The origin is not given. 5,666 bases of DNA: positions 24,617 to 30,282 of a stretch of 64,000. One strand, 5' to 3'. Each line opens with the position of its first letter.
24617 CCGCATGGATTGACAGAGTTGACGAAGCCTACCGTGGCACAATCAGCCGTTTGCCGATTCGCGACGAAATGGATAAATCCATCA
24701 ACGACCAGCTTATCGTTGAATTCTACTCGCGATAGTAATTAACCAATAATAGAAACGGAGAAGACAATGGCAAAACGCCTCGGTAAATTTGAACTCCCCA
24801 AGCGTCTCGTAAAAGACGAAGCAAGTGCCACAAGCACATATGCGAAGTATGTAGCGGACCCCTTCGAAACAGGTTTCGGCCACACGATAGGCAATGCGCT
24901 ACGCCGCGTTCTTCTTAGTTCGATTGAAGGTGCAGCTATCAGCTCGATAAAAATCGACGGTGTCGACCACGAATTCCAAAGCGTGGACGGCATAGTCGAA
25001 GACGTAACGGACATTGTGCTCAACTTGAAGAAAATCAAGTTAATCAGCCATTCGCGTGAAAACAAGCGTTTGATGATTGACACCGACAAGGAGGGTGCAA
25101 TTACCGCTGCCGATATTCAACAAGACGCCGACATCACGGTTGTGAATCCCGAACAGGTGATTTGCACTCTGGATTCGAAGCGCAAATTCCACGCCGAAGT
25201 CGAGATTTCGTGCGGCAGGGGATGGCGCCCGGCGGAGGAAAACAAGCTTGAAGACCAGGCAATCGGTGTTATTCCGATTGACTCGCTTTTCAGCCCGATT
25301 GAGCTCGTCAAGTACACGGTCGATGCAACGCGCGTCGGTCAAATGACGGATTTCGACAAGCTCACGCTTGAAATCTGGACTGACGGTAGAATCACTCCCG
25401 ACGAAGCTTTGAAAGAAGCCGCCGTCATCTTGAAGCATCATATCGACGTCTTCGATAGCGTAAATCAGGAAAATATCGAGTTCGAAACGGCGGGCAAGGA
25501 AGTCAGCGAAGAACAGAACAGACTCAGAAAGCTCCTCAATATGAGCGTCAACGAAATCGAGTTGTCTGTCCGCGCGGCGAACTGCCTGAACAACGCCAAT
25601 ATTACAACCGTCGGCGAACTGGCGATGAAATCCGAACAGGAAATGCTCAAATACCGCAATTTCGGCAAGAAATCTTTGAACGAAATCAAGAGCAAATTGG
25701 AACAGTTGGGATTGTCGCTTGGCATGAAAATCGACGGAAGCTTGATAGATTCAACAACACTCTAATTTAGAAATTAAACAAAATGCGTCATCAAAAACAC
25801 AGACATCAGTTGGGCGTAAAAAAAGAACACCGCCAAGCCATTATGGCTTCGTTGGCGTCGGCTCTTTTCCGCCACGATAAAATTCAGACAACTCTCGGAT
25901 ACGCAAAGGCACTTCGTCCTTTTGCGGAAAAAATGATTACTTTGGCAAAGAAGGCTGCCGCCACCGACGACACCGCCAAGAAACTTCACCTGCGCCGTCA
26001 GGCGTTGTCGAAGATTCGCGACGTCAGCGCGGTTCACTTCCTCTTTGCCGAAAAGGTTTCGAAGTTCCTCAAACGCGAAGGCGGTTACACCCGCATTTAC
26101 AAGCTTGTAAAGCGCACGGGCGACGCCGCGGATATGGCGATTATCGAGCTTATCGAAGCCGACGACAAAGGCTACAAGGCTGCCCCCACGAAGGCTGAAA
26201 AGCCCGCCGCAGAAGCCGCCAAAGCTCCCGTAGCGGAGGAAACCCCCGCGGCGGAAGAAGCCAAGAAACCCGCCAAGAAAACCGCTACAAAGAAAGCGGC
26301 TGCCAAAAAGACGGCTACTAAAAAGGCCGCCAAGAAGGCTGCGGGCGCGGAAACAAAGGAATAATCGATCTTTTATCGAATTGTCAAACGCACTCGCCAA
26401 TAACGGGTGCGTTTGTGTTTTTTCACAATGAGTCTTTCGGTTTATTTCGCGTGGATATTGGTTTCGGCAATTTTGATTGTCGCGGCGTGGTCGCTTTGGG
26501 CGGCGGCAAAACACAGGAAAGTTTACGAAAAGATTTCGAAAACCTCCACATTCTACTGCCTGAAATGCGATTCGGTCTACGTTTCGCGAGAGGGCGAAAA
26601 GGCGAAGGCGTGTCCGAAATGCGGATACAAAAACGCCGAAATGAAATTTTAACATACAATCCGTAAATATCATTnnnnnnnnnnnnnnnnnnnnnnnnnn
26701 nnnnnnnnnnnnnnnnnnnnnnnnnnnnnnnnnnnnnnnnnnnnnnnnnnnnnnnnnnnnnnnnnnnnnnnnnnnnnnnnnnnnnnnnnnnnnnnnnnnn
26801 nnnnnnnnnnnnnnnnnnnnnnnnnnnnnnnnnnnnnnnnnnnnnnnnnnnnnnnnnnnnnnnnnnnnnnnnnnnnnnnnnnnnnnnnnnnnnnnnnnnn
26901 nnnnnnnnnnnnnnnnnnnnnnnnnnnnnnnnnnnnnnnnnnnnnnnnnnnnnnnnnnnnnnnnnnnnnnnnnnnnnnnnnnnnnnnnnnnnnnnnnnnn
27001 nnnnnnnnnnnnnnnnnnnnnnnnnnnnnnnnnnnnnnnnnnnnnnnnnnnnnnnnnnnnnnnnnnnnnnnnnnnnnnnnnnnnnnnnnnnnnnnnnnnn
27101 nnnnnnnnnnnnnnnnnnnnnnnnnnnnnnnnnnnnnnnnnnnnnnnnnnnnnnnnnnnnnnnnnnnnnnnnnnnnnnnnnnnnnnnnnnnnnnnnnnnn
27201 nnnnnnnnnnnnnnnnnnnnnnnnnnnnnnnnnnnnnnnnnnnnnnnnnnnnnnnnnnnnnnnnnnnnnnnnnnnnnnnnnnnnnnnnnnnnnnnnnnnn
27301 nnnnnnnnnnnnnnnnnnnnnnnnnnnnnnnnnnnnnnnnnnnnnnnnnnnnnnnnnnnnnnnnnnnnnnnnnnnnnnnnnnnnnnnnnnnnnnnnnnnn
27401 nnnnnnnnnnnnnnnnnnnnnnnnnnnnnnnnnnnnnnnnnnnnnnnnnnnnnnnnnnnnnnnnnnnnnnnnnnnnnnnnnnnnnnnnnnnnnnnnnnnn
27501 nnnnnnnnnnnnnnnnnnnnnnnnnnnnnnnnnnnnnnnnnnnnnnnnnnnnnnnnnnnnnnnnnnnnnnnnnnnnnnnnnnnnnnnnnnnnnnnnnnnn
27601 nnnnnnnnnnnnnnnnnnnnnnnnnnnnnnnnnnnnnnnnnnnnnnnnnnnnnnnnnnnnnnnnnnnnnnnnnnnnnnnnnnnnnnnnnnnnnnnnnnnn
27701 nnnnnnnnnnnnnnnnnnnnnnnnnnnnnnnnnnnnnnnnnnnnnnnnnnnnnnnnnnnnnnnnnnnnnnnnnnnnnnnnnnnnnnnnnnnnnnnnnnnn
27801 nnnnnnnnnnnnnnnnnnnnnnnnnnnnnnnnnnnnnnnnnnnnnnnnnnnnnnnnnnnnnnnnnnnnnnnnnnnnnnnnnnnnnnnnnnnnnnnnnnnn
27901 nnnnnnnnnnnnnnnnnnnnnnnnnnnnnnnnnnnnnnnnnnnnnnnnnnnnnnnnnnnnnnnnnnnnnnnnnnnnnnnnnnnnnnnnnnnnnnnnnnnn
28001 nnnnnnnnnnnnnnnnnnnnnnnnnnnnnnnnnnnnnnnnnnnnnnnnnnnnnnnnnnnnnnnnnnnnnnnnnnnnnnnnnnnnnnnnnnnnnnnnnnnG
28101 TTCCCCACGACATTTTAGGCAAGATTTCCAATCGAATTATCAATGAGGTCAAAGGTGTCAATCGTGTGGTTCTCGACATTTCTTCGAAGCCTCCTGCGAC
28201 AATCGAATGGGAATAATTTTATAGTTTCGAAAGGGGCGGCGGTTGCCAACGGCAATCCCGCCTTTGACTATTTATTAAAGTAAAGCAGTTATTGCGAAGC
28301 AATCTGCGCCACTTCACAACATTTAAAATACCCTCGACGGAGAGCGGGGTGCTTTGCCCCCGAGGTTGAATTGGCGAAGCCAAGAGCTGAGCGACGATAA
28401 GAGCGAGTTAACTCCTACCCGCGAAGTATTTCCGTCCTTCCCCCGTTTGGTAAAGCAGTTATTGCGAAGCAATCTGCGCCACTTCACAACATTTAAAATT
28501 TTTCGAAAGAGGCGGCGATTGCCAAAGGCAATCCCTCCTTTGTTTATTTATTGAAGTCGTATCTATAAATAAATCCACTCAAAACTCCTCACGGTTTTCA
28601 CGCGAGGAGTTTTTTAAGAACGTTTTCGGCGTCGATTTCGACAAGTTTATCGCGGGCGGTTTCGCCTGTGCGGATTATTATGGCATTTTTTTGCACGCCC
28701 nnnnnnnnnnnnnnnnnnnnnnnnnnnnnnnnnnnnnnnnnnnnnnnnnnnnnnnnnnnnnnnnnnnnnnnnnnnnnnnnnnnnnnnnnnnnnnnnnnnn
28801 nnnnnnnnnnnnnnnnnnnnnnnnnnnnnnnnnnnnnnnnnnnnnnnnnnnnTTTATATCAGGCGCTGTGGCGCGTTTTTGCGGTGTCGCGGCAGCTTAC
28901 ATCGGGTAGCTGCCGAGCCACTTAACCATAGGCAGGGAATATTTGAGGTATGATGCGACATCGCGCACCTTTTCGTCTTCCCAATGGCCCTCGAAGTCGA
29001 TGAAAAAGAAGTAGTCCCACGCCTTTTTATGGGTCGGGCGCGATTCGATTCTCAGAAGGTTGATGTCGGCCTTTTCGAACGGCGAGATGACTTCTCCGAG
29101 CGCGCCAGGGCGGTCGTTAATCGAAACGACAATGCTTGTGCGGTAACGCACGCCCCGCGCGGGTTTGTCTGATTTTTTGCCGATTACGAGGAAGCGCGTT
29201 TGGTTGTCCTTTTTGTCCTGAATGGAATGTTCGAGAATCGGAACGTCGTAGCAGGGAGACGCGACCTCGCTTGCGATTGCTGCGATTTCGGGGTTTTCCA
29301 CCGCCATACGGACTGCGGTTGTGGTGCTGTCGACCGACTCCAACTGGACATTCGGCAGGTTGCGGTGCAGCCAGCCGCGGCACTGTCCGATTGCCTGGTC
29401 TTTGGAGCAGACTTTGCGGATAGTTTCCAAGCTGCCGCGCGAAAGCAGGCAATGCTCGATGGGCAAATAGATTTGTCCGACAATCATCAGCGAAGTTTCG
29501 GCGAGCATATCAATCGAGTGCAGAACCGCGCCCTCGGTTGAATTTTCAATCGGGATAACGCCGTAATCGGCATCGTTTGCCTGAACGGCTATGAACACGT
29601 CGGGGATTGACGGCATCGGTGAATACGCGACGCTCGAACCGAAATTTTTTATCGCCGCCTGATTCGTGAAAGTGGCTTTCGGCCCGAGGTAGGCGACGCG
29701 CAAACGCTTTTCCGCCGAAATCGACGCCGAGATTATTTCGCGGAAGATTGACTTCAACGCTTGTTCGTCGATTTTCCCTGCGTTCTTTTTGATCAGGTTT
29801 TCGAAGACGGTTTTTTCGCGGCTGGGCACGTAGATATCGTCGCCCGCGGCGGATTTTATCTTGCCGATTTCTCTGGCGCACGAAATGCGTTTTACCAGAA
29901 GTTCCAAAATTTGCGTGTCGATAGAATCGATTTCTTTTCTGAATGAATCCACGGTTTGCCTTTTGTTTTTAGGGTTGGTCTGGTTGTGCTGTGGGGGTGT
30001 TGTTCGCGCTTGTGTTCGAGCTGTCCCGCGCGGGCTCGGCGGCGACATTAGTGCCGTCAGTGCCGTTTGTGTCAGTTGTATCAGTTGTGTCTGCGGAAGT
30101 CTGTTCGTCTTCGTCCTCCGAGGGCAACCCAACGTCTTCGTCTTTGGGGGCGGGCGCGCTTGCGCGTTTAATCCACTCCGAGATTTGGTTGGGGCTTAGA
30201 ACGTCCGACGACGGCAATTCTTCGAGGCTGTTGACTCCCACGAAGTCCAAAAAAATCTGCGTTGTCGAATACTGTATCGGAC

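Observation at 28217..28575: Mosaic repeat block after guaA: 54-bp direct repeats, GC hairpins and a 42-bp module shared with distant loci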

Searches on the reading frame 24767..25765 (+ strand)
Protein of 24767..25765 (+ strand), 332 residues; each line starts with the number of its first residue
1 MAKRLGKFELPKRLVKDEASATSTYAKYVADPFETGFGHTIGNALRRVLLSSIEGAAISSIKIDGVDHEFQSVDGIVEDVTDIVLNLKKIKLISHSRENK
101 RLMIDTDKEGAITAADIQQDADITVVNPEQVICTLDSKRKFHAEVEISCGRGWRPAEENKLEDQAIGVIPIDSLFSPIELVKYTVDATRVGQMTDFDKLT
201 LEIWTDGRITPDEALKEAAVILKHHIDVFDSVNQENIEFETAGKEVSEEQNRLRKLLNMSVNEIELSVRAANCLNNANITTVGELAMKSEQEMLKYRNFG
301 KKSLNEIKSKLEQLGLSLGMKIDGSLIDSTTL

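Call 15: search_protein_families(library=pfam, proteins=[window:24767-25765:+])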
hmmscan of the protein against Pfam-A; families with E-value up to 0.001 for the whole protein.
window:24767-25765:+ (332 aa): 4 families
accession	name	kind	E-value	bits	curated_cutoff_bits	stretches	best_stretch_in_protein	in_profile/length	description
PF01000.31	RNA_pol_A_bac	-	1.1e-29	103.5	33.9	1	61-176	1-119/119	RNA polymerase Rpb3/RpoA insert domain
PF01193.29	RNA_pol_L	-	1e-25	89.7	24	1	32-225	2-73/74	RNA polymerase Rpb3/Rpb11 dimerisation domain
PF03118.21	RNA_pol_A_CTD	-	1.9e-25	88.8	23.8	1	248-313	2-67/67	Bacterial RNA polymerase, alpha chain C terminal domain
PF13656.11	RNA_pol_L_2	-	6e-05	23.1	27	0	197-229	40-72/75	RNA polymerase Rpb3/Rpb11 dimerisation domain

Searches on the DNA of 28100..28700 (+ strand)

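Call 13: search_rna_families(source=window, start=28100, end=28700, threshold=evalue, max_evalue=10)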
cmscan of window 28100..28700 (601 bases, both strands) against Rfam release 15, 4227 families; matches with E-value up to 10: 4.
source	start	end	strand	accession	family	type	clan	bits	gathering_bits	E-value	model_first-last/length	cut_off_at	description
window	28495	28618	+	RF00515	PyrR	Cis-reg;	-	22.5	54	0.96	1-115/115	no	PyrR binding site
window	28545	28616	+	RF02428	SpF11_sRNA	Gene; sRNA;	-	18.7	54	4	1-95/95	no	Streptococcus sRNA SpF11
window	28493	28546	-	RF01257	snR31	Gene; snRNA; snoRNA; HACA-box;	CL00026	13.5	45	4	142-195/223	no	Small nucleolar RNA snR31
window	28500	28613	+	RF02901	AaHKsRNA41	Gene; sRNA;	-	11.6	97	5.1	1-187/187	no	Aggregatibacter sRNA 41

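Call 55: search_dna_similar(query=window:28217-28600:+, collection=phages, mode=distant, max_rows=8)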
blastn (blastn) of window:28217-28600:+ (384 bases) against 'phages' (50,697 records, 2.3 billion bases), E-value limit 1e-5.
No match.

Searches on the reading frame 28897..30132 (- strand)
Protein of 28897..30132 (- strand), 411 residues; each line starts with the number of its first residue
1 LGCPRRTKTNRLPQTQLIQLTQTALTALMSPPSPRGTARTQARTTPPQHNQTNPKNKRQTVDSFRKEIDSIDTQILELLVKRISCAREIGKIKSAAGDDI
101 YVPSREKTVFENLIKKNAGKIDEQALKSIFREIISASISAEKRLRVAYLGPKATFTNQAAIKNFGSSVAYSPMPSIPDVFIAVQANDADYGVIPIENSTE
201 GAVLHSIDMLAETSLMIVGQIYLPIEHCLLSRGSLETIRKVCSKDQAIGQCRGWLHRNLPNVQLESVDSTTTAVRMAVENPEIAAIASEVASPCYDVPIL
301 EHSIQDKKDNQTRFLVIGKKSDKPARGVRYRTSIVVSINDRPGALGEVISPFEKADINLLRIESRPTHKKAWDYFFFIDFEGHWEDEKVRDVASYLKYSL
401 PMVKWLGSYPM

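Call 15: search_protein_families(library=pfam, proteins=[window:28897-30132:-])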
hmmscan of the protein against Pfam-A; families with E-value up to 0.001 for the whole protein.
window:28897-30132:- (411 aa): 3 families
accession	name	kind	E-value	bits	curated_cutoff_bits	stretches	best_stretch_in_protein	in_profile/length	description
PF00800.23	PDT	-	2.6e-61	207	25.2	1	146-321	1-180/181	Prephenate dehydratase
PF01817.26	CM_2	-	6.7e-24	84.4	27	1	65-141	2-79/80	Chorismate mutase type II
PF01842.31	ACT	-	1.2e-10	41.4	27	1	332-385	1-53/66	ACT domain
